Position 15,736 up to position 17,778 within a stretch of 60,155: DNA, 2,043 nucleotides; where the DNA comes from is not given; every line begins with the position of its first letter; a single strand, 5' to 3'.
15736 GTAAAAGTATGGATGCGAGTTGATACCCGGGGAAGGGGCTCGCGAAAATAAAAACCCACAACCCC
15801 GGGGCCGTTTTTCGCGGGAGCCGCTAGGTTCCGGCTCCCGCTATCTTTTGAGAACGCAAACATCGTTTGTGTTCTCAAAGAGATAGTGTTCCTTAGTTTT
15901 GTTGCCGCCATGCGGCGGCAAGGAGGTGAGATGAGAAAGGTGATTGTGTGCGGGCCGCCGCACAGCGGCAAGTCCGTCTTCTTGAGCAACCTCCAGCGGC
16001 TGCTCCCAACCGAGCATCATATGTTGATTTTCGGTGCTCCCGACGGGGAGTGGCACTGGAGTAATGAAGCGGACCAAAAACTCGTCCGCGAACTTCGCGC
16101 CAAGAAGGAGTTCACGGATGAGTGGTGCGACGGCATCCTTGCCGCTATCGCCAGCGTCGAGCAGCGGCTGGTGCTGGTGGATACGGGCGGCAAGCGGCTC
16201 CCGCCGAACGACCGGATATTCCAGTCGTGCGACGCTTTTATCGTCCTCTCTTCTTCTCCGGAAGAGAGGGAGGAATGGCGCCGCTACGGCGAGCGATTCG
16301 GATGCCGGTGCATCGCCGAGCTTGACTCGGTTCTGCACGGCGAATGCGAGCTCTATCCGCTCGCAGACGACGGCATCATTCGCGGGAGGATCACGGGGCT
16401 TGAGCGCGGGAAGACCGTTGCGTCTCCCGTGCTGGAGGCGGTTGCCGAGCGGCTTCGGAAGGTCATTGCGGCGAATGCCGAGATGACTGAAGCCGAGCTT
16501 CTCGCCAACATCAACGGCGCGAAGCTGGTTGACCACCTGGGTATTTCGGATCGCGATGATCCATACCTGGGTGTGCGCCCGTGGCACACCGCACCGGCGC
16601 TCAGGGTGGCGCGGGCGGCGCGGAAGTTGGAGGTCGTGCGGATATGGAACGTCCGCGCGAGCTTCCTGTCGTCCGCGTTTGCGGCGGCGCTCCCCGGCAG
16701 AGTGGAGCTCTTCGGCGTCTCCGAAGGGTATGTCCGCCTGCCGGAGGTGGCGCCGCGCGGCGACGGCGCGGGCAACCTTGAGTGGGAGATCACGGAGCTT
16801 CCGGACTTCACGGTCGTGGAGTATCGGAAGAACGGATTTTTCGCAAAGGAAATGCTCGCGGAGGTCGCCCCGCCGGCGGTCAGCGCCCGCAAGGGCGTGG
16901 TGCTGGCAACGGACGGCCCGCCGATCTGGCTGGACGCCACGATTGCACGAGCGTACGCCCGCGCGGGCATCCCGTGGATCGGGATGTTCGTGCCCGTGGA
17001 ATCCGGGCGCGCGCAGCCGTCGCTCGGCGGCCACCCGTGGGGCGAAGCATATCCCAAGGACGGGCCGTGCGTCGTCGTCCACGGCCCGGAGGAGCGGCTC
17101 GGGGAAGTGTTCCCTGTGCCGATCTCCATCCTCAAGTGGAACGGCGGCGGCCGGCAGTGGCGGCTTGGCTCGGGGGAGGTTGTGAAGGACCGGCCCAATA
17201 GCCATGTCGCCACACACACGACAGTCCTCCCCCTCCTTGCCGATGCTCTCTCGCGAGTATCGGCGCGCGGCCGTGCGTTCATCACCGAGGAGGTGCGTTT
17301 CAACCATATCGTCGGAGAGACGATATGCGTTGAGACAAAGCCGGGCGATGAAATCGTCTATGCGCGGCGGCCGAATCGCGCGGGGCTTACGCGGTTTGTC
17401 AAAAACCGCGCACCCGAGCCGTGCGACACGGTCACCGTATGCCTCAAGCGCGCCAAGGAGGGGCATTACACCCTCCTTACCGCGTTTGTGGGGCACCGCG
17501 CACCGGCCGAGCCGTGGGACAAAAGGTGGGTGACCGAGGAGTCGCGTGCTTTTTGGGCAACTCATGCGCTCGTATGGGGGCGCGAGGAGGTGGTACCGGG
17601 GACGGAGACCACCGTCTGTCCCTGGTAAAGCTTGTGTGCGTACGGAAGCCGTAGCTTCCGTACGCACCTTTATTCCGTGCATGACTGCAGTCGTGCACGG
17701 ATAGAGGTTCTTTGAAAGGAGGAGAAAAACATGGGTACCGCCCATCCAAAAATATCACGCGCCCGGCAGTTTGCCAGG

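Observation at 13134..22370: Orphan Csx3 / P-loop NTPase / alarmone-hydrolase / RavA-ViaA island: candidate undescribed nucleotide-signal conflict system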

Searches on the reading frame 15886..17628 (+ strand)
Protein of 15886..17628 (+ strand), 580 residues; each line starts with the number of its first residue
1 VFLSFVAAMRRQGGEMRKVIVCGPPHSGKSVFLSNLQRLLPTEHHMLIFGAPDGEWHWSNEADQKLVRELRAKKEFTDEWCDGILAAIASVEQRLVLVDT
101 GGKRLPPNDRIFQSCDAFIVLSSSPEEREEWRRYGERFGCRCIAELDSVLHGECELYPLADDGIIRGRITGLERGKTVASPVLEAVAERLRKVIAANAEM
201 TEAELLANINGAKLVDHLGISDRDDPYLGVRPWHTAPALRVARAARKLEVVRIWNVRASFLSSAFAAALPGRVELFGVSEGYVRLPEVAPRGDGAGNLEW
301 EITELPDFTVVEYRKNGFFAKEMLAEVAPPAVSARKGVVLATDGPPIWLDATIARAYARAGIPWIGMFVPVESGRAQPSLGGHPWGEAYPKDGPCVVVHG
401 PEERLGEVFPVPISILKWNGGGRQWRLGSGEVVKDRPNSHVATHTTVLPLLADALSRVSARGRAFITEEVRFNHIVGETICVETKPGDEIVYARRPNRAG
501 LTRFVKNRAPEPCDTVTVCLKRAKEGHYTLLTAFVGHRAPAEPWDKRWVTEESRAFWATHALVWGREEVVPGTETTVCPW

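Call 3: search_protein_families(library=pfam, max_evalue=0.1, proteins=[window:15886-17628:+])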
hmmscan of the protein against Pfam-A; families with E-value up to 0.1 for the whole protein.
window:15886-17628:+ (580 aa): 5 families
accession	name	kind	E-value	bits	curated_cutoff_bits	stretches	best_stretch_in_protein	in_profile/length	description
PF13238.12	AAA_18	-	3.2e-07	31.3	29.4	1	19-128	1-104/128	AAA domain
PF09620.15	Cas_csx3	-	0.00036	20.7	21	1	319-370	8-56/78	CRISPR-associated protein (Cas_csx3)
PF13191.12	AAA_16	-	0.0019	19.2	32.6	1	11-121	19-126/167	AAA ATPase domain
PF13401.12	AAA_22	-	0.036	14.8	27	1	19-76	8-64/130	AAA domain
PF13671.12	AAA_33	-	0.086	13.6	27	0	19-41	2-24/143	AAA domain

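Call 4: search_protein_families(library=padloc, max_evalue=0.1, proteins=[window:15886-17628:+])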
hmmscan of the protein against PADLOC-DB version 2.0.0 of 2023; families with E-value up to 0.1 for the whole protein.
window:15886-17628:+ (580 aa): 7 families
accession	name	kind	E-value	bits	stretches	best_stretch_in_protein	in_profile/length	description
PDLC01059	C3a67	-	4.5e-49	165.7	1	18-368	6-353/382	AAA-Csx3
PDLC01515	Csx3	-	3.1e-38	129.2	1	16-190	6-183/183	"CAS-I,CAS-III; associated"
PDLC01045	Csx3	-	1.8e-29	100.9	1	12-190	103-284/286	Csx3-AAA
PDLC01040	Csx3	-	5.9e-06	24.4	1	299-370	3-71/84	Csx3 (CARF)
PDLC01294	Csx3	-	2.5e-05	22.4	1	308-370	1-60/81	"CAS-I,CAS-III; associated"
PDLC01632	Csx3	-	0.00081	17.4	1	319-370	8-56/77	"CAS-I,CAS-III; associated"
PDLC01353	Csx3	-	0.0091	14.3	1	319-370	12-60/82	"CAS-I,CAS-III; associated"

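Call 5: search_protein_families(library=ncbifam, max_evalue=0.1, proteins=[window:15886-17628:+])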
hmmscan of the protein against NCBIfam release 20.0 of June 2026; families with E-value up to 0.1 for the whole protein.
window:15886-17628:+ (580 aa): 2 families
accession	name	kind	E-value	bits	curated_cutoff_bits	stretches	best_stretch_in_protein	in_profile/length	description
TIGR02579.1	cas_csx3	equivalog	4e-05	23.8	55.4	1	308-370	1-61/83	CRISPR-associated ring nuclease Crn3/Csx3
NF000456.2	blaMSI-1_fam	exception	0.046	13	550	0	198-255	107-161/289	MSI-1 family subclass B3 metallo-beta-lactamase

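Call 10: find_homologous_proteins(query=window:15931-17628:+)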
Query window:15931-17628:+ (565 aa): 103 proteins with E <= 0.001 among 8000 candidates.
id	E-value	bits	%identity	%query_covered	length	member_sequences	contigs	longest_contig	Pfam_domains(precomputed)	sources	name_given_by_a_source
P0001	0.0e+0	1313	100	100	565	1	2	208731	PF13238.13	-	-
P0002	9.1e-289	977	72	100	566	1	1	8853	-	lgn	-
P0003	6.6e-288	974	71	100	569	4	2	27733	-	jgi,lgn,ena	-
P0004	1.5e-286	969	72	100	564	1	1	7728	-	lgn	-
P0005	4.7e-286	968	72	100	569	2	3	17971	-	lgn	-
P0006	2.6e-285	965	72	100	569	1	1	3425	-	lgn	-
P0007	6.7e-284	961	72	99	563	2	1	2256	-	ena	-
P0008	2.5e-282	956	70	100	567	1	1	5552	PF13238.13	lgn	-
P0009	4.1e-282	955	70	100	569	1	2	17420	-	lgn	-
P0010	5.1e-281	951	72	100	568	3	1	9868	PF13238.13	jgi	-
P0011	3.0e-279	945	71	100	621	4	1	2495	-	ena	-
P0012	1.2e-275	933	70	100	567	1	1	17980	-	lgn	-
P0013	4.0e-268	909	72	95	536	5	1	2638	PF09620.16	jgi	jgi:hypothetical protein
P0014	5.1e-268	908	71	95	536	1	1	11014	-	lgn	-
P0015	7.8e-262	888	68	95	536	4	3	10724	PF09620.16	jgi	jgi:hypothetical protein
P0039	1.4e-206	705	54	100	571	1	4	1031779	-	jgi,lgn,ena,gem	-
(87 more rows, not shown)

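Call 11: find_encoding_contigs(protein=P0001, flank=10000, max_places=3)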
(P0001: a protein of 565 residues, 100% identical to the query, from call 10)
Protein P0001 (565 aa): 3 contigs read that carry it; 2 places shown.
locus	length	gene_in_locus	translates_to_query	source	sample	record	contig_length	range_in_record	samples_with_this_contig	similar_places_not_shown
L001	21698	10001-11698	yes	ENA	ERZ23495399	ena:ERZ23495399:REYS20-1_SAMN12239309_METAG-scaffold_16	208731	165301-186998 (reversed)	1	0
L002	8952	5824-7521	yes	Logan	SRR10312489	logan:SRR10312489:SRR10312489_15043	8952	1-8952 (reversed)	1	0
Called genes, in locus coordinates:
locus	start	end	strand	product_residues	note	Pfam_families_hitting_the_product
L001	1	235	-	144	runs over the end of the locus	-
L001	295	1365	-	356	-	-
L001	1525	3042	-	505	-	PF08529:NusA_N, PF00575:S1 (weak), PF13184:KH_NusA_1st, PF26594:KH_NusA_2nd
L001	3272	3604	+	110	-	-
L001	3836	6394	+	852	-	-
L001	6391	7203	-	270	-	PF01978:TrmB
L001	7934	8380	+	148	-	-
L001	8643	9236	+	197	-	-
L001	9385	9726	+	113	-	PF09620:Cas_csx3 (weak)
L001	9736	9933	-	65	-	-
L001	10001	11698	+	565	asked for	PF13238:AAA_18 (weak)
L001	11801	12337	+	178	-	PF13328:HD_4, PF01966:HD (weak)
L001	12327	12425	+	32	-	-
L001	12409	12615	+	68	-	-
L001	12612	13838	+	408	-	PF20030:bpMoxR, PF07728:AAA_5, PF17868:AAA_lid_8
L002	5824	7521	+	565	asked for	PF13238:AAA_18 (weak)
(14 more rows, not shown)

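Call 12: find_encoding_contigs(protein=P0039, flank=10000, max_places=3)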
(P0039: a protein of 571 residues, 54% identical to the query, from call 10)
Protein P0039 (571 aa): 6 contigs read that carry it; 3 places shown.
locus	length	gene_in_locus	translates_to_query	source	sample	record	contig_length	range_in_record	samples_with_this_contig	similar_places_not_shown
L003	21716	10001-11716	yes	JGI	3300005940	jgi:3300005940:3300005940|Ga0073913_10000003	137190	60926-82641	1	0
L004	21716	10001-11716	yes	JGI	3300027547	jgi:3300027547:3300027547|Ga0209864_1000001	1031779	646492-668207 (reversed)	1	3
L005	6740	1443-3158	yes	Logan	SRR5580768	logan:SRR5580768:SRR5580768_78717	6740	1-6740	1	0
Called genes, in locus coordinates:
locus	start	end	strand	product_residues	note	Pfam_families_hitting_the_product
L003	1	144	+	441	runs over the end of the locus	PF02812:ELFV_dehydrog_N, PF00208:ELFV_dehydrog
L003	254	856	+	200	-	PF00583:Acetyltransf_1, PF13673:Acetyltransf_10, PF13508:Acetyltransf_7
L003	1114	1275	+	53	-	-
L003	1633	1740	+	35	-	-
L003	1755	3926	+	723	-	PF00009:GTP_EFTU, PF03144:GTP_EFTU_D2, PF22042:EF-G_D2, PF14492:EFG_III, PF16658:RF3_C (weak), PF03764:EFG_IV, PF00679:EFG_C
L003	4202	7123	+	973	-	-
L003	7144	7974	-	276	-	PF01978:TrmB (weak)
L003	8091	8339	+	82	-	-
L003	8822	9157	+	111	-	-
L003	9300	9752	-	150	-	-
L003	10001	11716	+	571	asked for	-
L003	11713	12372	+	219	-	PF13328:HD_4, PF01966:HD (weak)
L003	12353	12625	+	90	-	-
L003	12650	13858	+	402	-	PF20030:bpMoxR, PF07728:AAA_5 (weak), PF17868:AAA_lid_8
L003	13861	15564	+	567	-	-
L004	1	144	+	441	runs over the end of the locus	PF02812:ELFV_dehydrog_N, PF00208:ELFV_dehydrog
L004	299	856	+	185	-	PF00583:Acetyltransf_1, PF13673:Acetyltransf_10, PF13508:Acetyltransf_7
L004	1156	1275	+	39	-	-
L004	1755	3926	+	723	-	PF00009:GTP_EFTU, PF03144:GTP_EFTU_D2, PF22042:EF-G_D2, PF14492:EFG_III, PF16658:RF3_C (weak), PF03764:EFG_IV, PF00679:EFG_C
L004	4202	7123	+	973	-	-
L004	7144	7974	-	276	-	PF01978:TrmB (weak)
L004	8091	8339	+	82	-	-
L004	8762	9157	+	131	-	-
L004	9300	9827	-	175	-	-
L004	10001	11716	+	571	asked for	-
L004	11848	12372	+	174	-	PF13328:HD_4, PF01966:HD (weak)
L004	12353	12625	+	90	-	-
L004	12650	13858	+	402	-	PF20030:bpMoxR, PF07728:AAA_5 (weak), PF17868:AAA_lid_8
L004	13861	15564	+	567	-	-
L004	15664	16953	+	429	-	-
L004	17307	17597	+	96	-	-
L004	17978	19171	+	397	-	PF00009:GTP_EFTU, PF03144:GTP_EFTU_D2, PF03143:GTP_EFTU_D3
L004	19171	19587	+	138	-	PF00338:Ribosomal_S10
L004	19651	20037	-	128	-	-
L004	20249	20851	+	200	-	-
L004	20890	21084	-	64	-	-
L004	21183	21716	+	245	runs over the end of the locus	PF00117:GATase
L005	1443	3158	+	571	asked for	-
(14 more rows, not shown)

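Call 17: find_related_loci(query=A2, collection=genome_contigs, flank=10000)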
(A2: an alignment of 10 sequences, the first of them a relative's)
Query A2 (565 aa) in genome_contigs; peptide patterns used: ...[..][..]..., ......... (x = any residue, [..] = any of these).
61 stretches matched a pattern; 37 encode a relative of the query (tblastn E <= 1e-3); 37 distinct loci.
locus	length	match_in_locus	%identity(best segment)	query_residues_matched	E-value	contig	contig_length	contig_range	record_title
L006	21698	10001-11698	69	1-565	0e+0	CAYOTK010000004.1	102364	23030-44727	MAG TPA_asm: uncultured Candidatus Saccharibacteria bacterium isolate SRP278252_co2_142 genome assembly, contig: NODE_27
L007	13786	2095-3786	57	1-565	0e+0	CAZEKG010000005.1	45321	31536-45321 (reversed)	MAG TPA_asm: uncultured Gammaproteobacteria bacterium isolate SRP170004_co1_594 genome assembly, contig: NODE_997_length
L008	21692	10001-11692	56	1-565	0e+0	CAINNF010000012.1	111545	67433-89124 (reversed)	Candidatus Adlerbacteria bacterium isolate C24_bin-0997 genome assembly, contig: bin-0997:12/25, whole genome shotgun se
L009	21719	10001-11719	51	1-565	0e+0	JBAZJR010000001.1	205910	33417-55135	MAG: Patescibacteria group bacterium isolate SO_2017_LW4_124 scaffold_201_c1_LW137-91_2017, whole genome shotgun sequenc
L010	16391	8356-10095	46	1-565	7e-166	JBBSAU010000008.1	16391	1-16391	MAG: Patescibacteria group bacterium isolate La6_metabat2.044 La6_metabat2.044_K_1426620_L_16391_cov_16.3975, whole geno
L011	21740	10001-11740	46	1-565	2e-165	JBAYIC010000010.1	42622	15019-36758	MAG: Patescibacteria group bacterium isolate SO_2016_GW1_19 scaffold01692_OW334_2016, whole genome shotgun sequence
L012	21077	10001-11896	37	3-561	6e-96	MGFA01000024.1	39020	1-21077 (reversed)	MAG: Candidatus Uhrbacteria bacterium RIFOXYB12_FULL_58_10 rifoxyb3_full_scaffold_674, whole genome shotgun sequence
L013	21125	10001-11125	34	1-355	4e-55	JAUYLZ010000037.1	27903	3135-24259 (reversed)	MAG: bacterium isolate C24_metabat.bin.60 C24_k141_217888, whole genome shotgun sequence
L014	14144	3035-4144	33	4-355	5e-50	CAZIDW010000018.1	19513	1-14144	MAG TPA_asm: uncultured Candidatus Peribacteria bacterium isolate SRP141376_co2_352 genome assembly, contig: NODE_5772_l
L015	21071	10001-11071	31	3-342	2e-44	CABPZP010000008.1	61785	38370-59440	MAG TPA_asm: uncultured Clostridium sp. isolate MGYG-HGUT-00384 genome assembly, contig: GUT_GENOME008342_8, whole genom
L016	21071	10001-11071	31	3-342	5e-43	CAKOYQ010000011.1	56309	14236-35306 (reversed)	MAG: uncultured Clostridia bacterium isolate REFINED_METABAT215_TOP10_CONTIGS_1500_ASSEMBLY_K77_MERGED__Hadza_MoBio_hadz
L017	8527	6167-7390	30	4-397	3e-42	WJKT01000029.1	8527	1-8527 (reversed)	MAG: Candidatus Peregrinibacteria bacterium isolate Bin_387 k141_1585130, whole genome shotgun sequence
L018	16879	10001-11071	30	3-342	3e-42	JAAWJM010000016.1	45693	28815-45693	MAG: Clostridia bacterium isolate ABMPRH_42_1 SL341415_scaffold_1842, whole genome shotgun sequence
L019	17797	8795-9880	29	3-347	6e-42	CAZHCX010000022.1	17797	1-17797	MAG TPA_asm: uncultured Clostridium sp. isolate binchicken_co353_441 genome assembly, contig: NODE_6455_length_17797_cov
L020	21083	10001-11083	30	4-347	9e-42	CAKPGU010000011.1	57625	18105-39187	MAG: uncultured Clostridia bacterium isolate REFINED_METABAT215_TOP10_CONTIGS_1500_ASSEMBLY_K77_MERGED__Hadza_MoBio_hadz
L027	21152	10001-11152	32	4-362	3e-38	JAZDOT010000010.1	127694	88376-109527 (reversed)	MAG: Candidatus Peregrinibacteria bacterium isolate MEGAHIT-group-0.791 k141_8652290, whole genome shotgun sequence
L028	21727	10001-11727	47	1-565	3e-150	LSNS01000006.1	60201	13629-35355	MAG: Parcubacteria group bacterium M6-OD1-4 Contig4673, whole genome shotgun sequence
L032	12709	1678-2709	29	3-345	1e-23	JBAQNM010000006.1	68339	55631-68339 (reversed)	MAG: Candidatus Moraniibacteriota bacterium isolate MFD12002_ilm_asm_bin53 k127_97662, whole genome shotgun sequence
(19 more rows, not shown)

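Call 26: search_solved_structures(query=A2, max_evalue=10, show_alignments=3)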
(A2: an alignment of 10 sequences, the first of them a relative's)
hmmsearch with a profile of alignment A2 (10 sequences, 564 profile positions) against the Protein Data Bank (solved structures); distinct sequences matched with E-value up to 10: 11.
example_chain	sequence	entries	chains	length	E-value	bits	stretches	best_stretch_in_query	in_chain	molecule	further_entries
6yud_A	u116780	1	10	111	5.6e-14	54.7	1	281-357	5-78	Uncharacterized protein AF_1864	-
3wzi_A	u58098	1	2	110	2.3e-13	52.6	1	282-357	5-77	Uncharacterized protein AF_1864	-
6vjg_A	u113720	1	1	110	4.1e-13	51.8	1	283-357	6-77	CRISPR-associated protein, Csx3 family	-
3wzh_A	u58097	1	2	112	4.1e-13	51.8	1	281-357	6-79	Uncharacterized protein AF_1864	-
3wzg_A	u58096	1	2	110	4.7e-13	51.6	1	282-357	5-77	Uncharacterized protein AF_1864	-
6bge_A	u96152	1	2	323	0.22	13.1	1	2-32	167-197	VirB11-like protein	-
1g6o_A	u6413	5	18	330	0.22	13.1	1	2-32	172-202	CAG-ALPHA | virB11 homolog | Cag-alfa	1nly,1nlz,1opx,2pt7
4hi0_E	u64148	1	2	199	0.62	11.6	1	1-31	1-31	Urease accessory protein UreG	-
1d2n_A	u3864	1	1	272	1.3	10.5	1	4-54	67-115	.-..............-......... FUSION PROTEIN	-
1nsf_A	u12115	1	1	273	1.3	10.5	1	4-54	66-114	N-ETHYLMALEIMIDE SENSITIVE FACTOR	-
9fqr_G8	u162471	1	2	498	2.6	9.5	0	3-27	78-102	Adenylate kinase 8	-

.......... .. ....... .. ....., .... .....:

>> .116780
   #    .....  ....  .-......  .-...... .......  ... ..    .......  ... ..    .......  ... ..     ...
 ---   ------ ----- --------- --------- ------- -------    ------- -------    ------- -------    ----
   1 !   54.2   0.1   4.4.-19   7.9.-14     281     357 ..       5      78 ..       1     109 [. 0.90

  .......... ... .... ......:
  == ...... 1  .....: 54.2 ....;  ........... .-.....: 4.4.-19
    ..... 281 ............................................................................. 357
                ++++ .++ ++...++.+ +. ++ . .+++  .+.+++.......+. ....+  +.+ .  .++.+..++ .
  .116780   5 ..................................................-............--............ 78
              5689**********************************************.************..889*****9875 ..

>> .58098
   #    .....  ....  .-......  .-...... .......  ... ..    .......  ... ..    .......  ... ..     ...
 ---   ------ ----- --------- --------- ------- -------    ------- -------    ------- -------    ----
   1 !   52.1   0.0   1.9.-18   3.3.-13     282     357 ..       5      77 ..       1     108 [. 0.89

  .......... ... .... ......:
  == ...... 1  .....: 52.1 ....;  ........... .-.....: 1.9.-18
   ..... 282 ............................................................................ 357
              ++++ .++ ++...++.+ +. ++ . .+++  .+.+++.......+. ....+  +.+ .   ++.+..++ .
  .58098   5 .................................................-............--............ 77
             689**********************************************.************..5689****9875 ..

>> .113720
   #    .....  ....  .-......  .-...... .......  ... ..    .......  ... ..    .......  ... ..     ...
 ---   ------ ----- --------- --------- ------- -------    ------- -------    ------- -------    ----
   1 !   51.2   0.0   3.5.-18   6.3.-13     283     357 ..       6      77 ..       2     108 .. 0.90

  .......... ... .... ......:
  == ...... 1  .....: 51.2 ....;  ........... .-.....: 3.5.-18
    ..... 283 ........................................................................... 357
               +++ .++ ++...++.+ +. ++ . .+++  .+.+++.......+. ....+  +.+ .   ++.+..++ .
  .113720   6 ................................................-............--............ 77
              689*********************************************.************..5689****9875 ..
